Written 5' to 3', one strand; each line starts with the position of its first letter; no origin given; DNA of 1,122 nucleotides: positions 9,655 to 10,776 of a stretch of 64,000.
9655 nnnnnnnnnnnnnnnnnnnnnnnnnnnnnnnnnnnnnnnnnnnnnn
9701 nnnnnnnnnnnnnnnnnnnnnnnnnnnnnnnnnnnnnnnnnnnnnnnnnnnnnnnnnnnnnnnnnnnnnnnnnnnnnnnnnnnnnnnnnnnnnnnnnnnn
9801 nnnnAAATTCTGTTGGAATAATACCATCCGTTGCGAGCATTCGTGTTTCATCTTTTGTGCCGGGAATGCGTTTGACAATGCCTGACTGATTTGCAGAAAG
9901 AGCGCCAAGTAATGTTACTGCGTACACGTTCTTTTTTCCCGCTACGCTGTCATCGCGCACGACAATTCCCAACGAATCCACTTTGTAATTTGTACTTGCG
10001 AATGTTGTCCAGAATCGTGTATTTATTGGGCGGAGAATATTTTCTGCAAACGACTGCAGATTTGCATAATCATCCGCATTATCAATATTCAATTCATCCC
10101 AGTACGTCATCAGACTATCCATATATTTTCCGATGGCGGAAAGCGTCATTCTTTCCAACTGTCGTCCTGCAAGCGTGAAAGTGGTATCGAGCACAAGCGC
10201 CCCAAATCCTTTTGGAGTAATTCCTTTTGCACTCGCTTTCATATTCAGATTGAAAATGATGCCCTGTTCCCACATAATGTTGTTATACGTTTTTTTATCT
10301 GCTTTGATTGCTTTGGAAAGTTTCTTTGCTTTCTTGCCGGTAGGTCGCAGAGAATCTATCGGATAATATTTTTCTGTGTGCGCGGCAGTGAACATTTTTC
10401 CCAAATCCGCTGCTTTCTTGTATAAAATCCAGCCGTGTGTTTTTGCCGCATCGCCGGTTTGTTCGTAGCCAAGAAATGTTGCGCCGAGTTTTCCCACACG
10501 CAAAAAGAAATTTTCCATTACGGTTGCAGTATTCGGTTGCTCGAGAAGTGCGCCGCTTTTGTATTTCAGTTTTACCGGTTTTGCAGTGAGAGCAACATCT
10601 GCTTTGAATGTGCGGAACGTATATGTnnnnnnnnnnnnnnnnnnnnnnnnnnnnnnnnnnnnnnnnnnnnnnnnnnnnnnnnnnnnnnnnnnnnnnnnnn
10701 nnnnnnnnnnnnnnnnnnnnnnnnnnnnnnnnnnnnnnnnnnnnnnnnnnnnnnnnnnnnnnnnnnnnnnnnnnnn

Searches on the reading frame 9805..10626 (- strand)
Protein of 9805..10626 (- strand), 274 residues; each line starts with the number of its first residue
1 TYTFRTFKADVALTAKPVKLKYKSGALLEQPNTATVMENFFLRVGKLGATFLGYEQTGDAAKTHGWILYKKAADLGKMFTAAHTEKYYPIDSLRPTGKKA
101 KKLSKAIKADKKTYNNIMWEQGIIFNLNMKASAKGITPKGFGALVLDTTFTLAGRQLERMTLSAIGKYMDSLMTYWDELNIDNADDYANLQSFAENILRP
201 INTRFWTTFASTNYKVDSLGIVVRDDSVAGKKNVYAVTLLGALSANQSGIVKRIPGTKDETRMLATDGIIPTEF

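Call 12: search_protein_families(library=pfam, proteins=[window:9805-10626:-], max_evalue=10)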
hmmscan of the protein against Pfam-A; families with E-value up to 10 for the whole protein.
window:9805-10626:- (274 aa): 1 family
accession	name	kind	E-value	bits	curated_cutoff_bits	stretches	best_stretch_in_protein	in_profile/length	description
PF17933.6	TetR_C_25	-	0.065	14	26.4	1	88-172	9-92/106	Tetracyclin repressor-like, C-terminal domain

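Call 13: search_protein_families(library=ncbifam, proteins=[window:9805-10626:-], max_evalue=10)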
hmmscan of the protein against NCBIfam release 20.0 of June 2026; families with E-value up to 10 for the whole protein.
window:9805-10626:- (274 aa): 1 family
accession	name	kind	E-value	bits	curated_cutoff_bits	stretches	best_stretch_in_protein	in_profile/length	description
NF049990.1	CellobisidaseCelK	equivalog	0.0011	17.2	1700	1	104-223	641-755/889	cellulose 1,4-beta-cellobiosidase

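Call 16: find_homologous_proteins(query=A1, max_evalue=0.001)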
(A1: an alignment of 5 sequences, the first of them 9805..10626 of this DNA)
Query A1 (5 sequences) (274 aa, profile of the alignment): 6 proteins with E <= 0.001 among 6292 candidates.
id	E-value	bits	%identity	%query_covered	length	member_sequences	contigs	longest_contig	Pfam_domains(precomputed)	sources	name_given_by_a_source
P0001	2.8e-79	285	54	92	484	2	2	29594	PF18962.8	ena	-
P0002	5.5e-79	284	34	85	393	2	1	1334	PF18962.8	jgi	jgi:hypothetical protein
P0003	1.3e-77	279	30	99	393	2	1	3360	PF13585.13,PF18962.8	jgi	jgi:hypothetical protein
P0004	7.9e-77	277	33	96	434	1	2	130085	PF18962.8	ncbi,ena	-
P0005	1.8e-69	253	49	100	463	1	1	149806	PF18962.8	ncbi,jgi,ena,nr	ncbi:MAG: T9SS type A sorting domain-containing protein [Ignavibacteriales bacterium]|nr:T9SS type A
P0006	3.2e-51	193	29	55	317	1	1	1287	PF18962.8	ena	-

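Call 17: search_solved_structures(query=A1, max_evalue=10)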
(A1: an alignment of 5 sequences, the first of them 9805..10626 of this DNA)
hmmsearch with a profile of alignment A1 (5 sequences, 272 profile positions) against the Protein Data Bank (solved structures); distinct sequences matched with E-value up to 10: 2.
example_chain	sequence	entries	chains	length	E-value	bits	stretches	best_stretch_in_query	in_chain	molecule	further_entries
2hk2_A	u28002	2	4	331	0.31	13.8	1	144-176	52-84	Diphosphomevalonate decarboxylase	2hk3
7pzy_AJ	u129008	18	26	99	0.57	13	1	47-111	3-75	60S ribosomal protein L36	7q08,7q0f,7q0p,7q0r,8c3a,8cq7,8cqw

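Call 26: find_encoding_contigs(protein=P0005, flank=10000, max_places=3)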
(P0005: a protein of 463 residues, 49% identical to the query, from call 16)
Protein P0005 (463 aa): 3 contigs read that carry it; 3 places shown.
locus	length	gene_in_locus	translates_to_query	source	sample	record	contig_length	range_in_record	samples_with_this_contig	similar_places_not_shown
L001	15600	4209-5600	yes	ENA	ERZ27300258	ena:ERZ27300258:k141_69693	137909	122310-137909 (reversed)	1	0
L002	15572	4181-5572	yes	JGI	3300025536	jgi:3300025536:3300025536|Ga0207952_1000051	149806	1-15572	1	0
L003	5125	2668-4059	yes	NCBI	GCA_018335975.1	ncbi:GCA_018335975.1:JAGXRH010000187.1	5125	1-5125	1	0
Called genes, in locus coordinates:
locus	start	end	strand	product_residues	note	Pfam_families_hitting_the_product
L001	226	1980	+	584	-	PF24595:DUF7619, PF17210:SdrD_B, PF22904:NOMO1-like_2nd (faint), PF13620:CarboxypepD_reg (weak), PF18962:Por_Secre_tail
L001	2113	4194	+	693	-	PF13884:Peptidase_S74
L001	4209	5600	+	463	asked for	PF18962:Por_Secre_tail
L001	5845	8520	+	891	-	PF02837:Glyco_hydro_2_N (weak), PF00703:Glyco_hydro_2, PF02836:Glyco_hydro_2_C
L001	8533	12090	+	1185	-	PF02463:SMC_N, PF13175:AAA_15, PF13304:AAA_21 (weak), PF13476:AAA_23, PF13555:AAA_29 (weak), PF06470:SMC_hinge, PF13304:AAA_21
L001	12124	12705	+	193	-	PF04140:ICMT, PF04191:PEMT, PF01222:ERG4_ERG24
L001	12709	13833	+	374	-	PF02684:LpxB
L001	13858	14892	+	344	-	PF02606:LpxK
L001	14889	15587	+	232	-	PF00117:GATase, PF07722:Peptidase_C26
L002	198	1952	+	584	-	PF24595:DUF7619, PF17210:SdrD_B, PF22904:NOMO1-like_2nd (faint), PF13620:CarboxypepD_reg (weak), PF18962:Por_Secre_tail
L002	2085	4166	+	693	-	PF13884:Peptidase_S74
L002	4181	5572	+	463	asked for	PF18962:Por_Secre_tail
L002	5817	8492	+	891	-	PF02837:Glyco_hydro_2_N (weak), PF00703:Glyco_hydro_2, PF02836:Glyco_hydro_2_C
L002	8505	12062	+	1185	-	PF02463:SMC_N, PF13175:AAA_15, PF13304:AAA_21 (weak), PF13476:AAA_23, PF13555:AAA_29 (weak), PF06470:SMC_hinge, PF13304:AAA_21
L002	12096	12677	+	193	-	PF04140:ICMT, PF04191:PEMT, PF01222:ERG4_ERG24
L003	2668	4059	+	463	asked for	PF18962:Por_Secre_tail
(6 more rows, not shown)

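Call 27: find_encoding_contigs(protein=P0004, flank=10000, max_places=3)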
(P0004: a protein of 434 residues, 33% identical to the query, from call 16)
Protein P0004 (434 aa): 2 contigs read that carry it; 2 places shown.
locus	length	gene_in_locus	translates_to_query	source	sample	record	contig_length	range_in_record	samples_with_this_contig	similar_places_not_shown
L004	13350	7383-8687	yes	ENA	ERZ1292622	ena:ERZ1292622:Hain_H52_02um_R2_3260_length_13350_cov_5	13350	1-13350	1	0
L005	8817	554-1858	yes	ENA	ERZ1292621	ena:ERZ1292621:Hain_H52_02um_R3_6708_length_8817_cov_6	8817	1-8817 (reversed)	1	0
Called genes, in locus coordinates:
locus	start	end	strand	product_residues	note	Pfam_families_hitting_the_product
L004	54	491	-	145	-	PF22398:DUF6978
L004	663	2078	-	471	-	PF18962:Por_Secre_tail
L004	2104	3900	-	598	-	PF00246:Peptidase_M14, PF13620:CarboxypepD_reg (weak), PF18962:Por_Secre_tail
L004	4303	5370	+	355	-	PF00180:Iso_dh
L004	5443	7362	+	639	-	-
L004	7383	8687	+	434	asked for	PF18962:Por_Secre_tail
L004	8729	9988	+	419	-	PF00330:Aconitase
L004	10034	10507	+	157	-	PF22381:Staph_reg_Sar_Rot, PF01047:MarR, PF12802:MarR_2, PF13412:HTH_24 (faint), PF13463:HTH_27 (faint)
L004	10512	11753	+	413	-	PF00108:Thiolase_N, PF02803:Thiolase_C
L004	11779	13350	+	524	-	?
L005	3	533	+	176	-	?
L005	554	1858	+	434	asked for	PF18962:Por_Secre_tail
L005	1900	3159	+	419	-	PF00330:Aconitase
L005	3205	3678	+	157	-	PF22381:Staph_reg_Sar_Rot, PF01047:MarR, PF12802:MarR_2, PF13412:HTH_24 (faint), PF13463:HTH_27 (faint)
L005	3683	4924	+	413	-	PF00108:Thiolase_N, PF02803:Thiolase_C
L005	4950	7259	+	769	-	PF02737:3HCDH_N, PF00725:3HCDH, PF00378:ECH_1, PF16113:ECH_2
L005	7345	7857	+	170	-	PF00694:Aconitase_C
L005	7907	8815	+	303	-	?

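Call 36: find_homologous_proteins(query=A3, max_evalue=0.00001)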
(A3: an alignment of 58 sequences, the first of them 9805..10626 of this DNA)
Query A3 (58 sequences) (274 aa, profile of the alignment): 5 proteins with E <= 0.00001 among 8000 candidates.
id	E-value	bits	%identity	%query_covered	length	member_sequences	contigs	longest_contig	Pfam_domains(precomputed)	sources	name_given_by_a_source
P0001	9.4e-90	319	54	92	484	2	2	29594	PF18962.8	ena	-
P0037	1.9e-86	308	51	93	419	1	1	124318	PF18962.8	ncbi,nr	ncbi:MAG: T9SS type A sorting domain-containing protein [Ignavibacteriae bacterium]|nr:T9SS type A s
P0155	1.7e-30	124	25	79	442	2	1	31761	PF18962.8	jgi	-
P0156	4.0e-30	123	24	63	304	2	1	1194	PF18962.8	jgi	jgi:hypothetical protein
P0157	5.1e-22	97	31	40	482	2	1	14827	PF18962.8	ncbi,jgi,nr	ncbi:MAG TPA: T9SS type A sorting domain-containing protein [Bacteroidota bacterium]|nr:T9SS type A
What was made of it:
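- Tried and rejected: find_homologous_proteins (word-indexed) returned only 5-6 hits, even with the wide alignment (calls 16 and 36).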

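Call 41: predict_structure(alignment_id=A3)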
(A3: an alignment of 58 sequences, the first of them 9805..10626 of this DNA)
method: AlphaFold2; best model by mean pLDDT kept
length: 274 residues; sequences in the alignment: 58
mean_pLDDT: 93.7   pTM: 0.92
mean pLDDT of the five models: 93.7, 93.6, 93.2, 92.8, 92.7
residues with pLDDT >= 90: 239; 70-90: 21; 50-70: 12; < 50: 2
segments of 3 or more residues with pLDDT < 50: none
pLDDT, mean of each block of 10 residues (from residue 1): 96 98 97 98 96 96 97 98 93 91 97 96 98 97 98 96 97 93 91 98 98 97 89 97 97 88 56 62
secondary structure, 60 per line:
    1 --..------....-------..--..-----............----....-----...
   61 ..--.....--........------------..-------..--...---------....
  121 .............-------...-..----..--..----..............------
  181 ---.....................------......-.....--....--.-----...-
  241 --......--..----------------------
elements in order: H11-14 H33-44 E49-52 H58-62 E65-69 H72-79 E105-107 H117-133 H162-174 H184-204 E214-216 H218-222 E237-239 H245-248
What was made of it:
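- On Gingipain-type IgSF pre-CTD domain: The predicted structure is alpha/beta with five long helices over ~250 aa (call 41).
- The AlphaFold model has pLDDT 93.7 and pTM 0.92 (call 41). The last ~25 residues before the CTD have pLDDT 56-62, so they form a flexible linker (call 41). A ~25-aa low-confidence linker separates the module from the CTD (call 41). The fold is a compact alpha/beta one (call 41).
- Tried and rejected: It was superseded by the 58-sequence run (call 41).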

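Call 44: fold_search(model_id=the predicted structure, library=pdb)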
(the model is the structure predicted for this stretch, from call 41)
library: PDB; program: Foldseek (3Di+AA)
matches with E <= 10: 4; with E <= 0.001: 0
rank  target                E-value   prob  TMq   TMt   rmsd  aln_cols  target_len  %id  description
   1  8rja_E                4.7e+00  0.01  0.13  0.10  13.3       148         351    9  Crystal structure of the F420-reducing formylmethanofuran dehydrogenase complex from the ethanotroph Candidatus Ethano (released 2024-10-02)
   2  9ukt_D                6.3e+00  0.01  0.10  0.03  15.9       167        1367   11  CryoEM structure of the T.thermophilus transcription initiation complex bound to Gp4A-C-U and CTP, -1 dC in the templa (released 2025-10-22)
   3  7oy3_A                6.7e+00  0.01  0.12  0.07  16.7       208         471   12  Crystal structure of depupylase Dop in complex with phosphorylated Pup and ADP (released 2021-12-01)
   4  4jk1_D                8.5e+00  0.00  0.12  0.05  21.4       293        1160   10  X-ray crystal structure of Escherichia coli sigma70 holoenzyme in complex with Guanosine tetraphosphate (ppGpp) (released 2013-04-10)
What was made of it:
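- On Any solved structure (PDB): Foldseek with the pLDDT 93.7 model gives a best E of 4.7 and TM 0.13 (call 44).
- On Gingipain-type IgSF pre-CTD domain: There is no Foldseek match to any PDB chain (call 44).
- Closest known: Type A T9SS cargo. Different: It has no PDB fold neighbour (call 44) and no family match.
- It has no PDB fold neighbour: best E 4.7, TM 0.13 (call 44).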

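Call 48: fold_search(model_id=the predicted structure, library=viral)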
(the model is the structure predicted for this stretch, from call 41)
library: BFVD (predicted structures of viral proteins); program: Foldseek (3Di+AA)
matches with E <= 10: 26; with E <= 0.001: 1
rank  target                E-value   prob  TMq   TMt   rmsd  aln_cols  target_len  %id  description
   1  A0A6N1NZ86            2.1e-04  1.00  0.49  0.24   6.8       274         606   13  Ig family protein [Tupanvirus deep ocean]
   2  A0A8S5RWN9            3.3e+00  0.02  0.11  0.15  17.7        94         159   17  Uncharacterized protein [Siphoviridae sp. ctHip2]
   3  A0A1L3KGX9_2          3.3e+00  0.01  0.11  0.05  22.1       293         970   12  (no name in the UniProt tables at hand)
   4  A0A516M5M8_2          3.5e+00  0.01  0.14  0.04  14.6       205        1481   12  (no name in the UniProt tables at hand)
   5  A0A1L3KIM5            3.5e+00  0.01  0.09  0.04  16.5       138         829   10  (no name in the UniProt tables at hand)
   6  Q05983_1              5.6e+00  0.01  0.08  0.04  16.3       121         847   15  Methyltransferase/helicase/RNA-directed RNA polymerase [Raspberry bushy dwarf virus (isolate Malling Jewel ras
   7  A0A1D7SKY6            5.9e+00  0.01  0.09  0.11   8.4        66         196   17  HNH homing endonuclease [Cyanophage S-RIM14]
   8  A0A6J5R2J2            5.9e+00  0.01  0.10  0.11  14.3       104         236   12  Uncharacterized protein (Fragment) [uncultured Caudovirales phage]
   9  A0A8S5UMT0            7.0e+00  0.01  0.11  0.10  17.2       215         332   13  DNA polymerase-like protein [Myoviridae sp. ctCo31]
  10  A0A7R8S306            7.0e+00  0.00  0.06  0.09  10.7        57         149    7  (no name in the UniProt tables at hand)
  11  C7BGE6                7.4e+00  0.01  0.11  0.20  17.3       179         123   12  (no name in the UniProt tables at hand)
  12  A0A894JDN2            7.4e+00  0.00  0.13  0.08  21.3       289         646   12  (no name in the UniProt tables at hand)
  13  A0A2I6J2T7            7.9e+00  0.02  0.11  0.09   6.2        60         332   20  (no name in the UniProt tables at hand)
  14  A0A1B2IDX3            7.9e+00  0.01  0.08  0.10  12.1       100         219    6  Uncharacterized protein [Erwinia phage vB_EamM_Kwan]
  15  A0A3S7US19            8.4e+00  0.01  0.09  0.14  16.0        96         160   10  (no name in the UniProt tables at hand)
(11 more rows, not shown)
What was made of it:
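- Closest known: Tupanvirus deep ocean 'Ig family protein' A0A6N1NZ86. Same: Foldseek gives E 2e-4, probability 1.00 and TMq 0.49 over all 274 columns (call 48).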

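Call 50: search_solved_structures(query=A3, max_evalue=10)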
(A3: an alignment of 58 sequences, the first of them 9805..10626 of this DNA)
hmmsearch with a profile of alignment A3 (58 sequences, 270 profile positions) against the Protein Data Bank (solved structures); distinct sequences matched with E-value up to 10: 0.
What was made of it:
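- On Any solved structure (PDB): The profile of 58 sequences gives 0 hits at E<=10 (call 50).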

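Call 73: search_protein_families(library=pfam, alignment_id=A3, max_evalue=1)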
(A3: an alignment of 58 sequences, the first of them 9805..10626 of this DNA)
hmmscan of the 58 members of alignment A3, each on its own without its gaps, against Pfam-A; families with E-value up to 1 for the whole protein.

A. member 1, window:9805-10626:- (274 aa): 1 family
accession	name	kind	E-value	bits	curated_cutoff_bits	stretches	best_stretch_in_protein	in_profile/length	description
PF17933.6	TetR_C_25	-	0.065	14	26.4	1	88-172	9-92/106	Tetracyclin repressor-like, C-terminal domain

B. families by the number of members that match (of 58 scanned): 18 families
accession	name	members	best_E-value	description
PF10664.14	NdhM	1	0.0028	Cyanobacterial and plastid NDH-1 subunit M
PF18341.7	PSA_CBD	1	0.032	PSA endolysin C-terminal cell wall binding domain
PF12950.13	TaqI_C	1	0.047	TaqI-like C-terminal specificity domain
PF07072.16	ZapD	1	0.052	Cell division protein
PF22184.2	CBM_56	1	0.061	Carbohydrate binding module family 56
PF17933.6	TetR_C_25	1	0.065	Tetracyclin repressor-like, C-terminal domain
PF10309.14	NCBP3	1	0.08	Nuclear cap-binding protein subunit 3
PF20740.2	TP0453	1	0.086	Outer membrane-associated lipoprotein TP0453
PF00276.25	Ribosomal_L23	1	0.088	Ribosomal protein L23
PF21391.3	tyr_de_CO2_C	1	0.092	Tyrosine decarboxylase, C-terminal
PF20121.4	DUF6511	1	0.12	Family of unknown function (DUF6511)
PF07737.17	ATLF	1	0.13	Anthrax toxin lethal factor, N- and C-terminal domain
PF01090.25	Ribosomal_S19e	1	0.15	Ribosomal protein S19e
PF18069.6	DR2241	1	0.18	DR2241 stabilising domain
PF25607.1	DUF7939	1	0.21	Domain of unknown function (DUF7939)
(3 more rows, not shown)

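Call 74: search_protein_families(library=ncbifam, alignment_id=A3, max_evalue=1)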
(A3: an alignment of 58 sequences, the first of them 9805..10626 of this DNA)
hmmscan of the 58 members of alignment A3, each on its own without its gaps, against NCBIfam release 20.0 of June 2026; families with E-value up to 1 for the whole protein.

A. member 1, window:9805-10626:- (274 aa): 1 family
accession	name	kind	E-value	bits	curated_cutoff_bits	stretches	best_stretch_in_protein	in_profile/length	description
NF049990.1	CellobisidaseCelK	equivalog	0.0011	17.2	1700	1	104-223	641-755/889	cellulose 1,4-beta-cellobiosidase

B. families by the number of members that match (of 58 scanned): 22 families
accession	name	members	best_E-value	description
NF049990.1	CellobisidaseCelK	1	0.0011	cellulose 1,4-beta-cellobiosidase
NF004360.0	PRK05738.1-5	1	0.0019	50S ribosomal protein L23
NF004815.0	PRK06169.1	1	0.0093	amidase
NF010282.0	PRK13724.1-4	1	0.016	conjugal transfer protein TrbD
NF003655.0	PRK05287.1-3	1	0.019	cell division protein ZapD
NF011949.0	PRK15420.1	1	0.02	L-fucose mutarotase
NF005682.0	PRK07480.1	1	0.024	aminotransferase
NF011118.0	PRK14548.1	1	0.04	50S ribosomal protein L23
NF010280.0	PRK13724.1-2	1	0.054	conjugal transfer protein TrbD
NF047622.1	SptSoretCytCDesul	1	0.065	split-Soret cytochrome c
NF011240.0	PRK14646.1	1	0.068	ribosome maturation factor RimP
NF004370.0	PRK05738.3-6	1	0.09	50S ribosomal protein L23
NF003654.0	PRK05287.1-2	1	0.09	cell division protein ZapD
NF040500.1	Bdr_N_group2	1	0.095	Bdr family repetitive protein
NF004359.0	PRK05738.1-3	1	0.1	50S ribosomal protein L23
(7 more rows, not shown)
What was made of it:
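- Checked: Confirmed against Pfam-A, NCBIfam 20 and PDB sequences (calls 12, 13, 17, 50, 73, 74).
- Pfam, NCBIfam and PDB sequence searches are empty, even when 58 diverse members are scanned individually (calls 12, 13, 17, 50, 73, 74).
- Tried and rejected: A known domain is rejected after Pfam, NCBIfam, PDB sequence and PDB fold searches (calls 12, 13, 17, 44, 50, 73, 74).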

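Call 81: search_protein_families(library=pfam, proteins=[L004:5443-7362:+, L001:2113-4194:+], max_evalue=0.01)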
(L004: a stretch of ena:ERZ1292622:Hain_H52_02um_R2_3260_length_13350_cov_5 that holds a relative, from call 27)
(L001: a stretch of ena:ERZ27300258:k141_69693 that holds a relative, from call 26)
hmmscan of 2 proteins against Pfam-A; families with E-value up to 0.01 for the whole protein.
L004:5443-7362:+ (639 aa): 0 families

L001:2113-4194:+ (693 aa): 2 families
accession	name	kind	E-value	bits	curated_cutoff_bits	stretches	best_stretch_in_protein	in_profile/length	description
PF13884.11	Peptidase_S74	-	1.2e-11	45.1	22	1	576-627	1-53/58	Chaperone of endosialidase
PF05403.16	Plasmodium_HRP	-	0.0023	18.2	45.8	1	130-216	60-140/218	Plasmodium histidine-rich protein (HRPII/III)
